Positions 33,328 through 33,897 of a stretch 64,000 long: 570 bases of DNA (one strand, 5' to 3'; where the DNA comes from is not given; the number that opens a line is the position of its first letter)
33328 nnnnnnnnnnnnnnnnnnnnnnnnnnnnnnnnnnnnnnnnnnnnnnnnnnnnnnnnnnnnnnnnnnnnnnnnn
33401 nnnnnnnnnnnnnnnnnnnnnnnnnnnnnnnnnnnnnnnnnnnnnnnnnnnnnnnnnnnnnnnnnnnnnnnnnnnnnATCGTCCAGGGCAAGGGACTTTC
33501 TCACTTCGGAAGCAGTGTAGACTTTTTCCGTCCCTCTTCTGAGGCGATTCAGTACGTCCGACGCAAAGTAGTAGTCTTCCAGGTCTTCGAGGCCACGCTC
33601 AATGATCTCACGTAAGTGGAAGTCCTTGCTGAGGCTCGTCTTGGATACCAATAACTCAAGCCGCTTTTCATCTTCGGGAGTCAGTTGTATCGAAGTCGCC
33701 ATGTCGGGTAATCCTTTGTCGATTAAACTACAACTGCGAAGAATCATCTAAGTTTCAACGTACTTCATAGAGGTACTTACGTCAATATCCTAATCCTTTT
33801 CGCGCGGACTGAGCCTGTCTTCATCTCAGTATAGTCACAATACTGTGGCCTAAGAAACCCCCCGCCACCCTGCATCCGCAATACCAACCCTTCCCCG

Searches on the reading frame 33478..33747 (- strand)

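Call 13: search_protein_families(library=padloc, proteins=[window:33478-33747:-], max_evalue=0.001)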
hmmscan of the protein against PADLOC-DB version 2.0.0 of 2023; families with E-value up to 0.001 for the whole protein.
window:33478-33747:- (90 aa): 0 families

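Call 14: search_protein_families(library=ncbifam, proteins=[window:33478-33747:-], max_evalue=0.001)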
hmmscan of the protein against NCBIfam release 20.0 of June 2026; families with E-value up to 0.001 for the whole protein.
window:33478-33747:- (90 aa): 1 family
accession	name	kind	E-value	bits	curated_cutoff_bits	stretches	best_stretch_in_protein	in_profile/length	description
NF048017.1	antitoxin_RelB_like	equivalog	6.7e-21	74.3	50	1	22-90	2-70/70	type II toxin-antitoxin system RelB family antitoxin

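Call 15: search_protein_families(library=pfam, proteins=[window:33478-33747:-], max_evalue=0.01)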
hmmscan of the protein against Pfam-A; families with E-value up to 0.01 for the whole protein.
window:33478-33747:- (90 aa): 1 family
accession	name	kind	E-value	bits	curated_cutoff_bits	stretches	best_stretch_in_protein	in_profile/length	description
PF19807.5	DUF6290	-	0.00023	21.7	27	1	16-86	1-72/72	Family of unknown function (DUF6290)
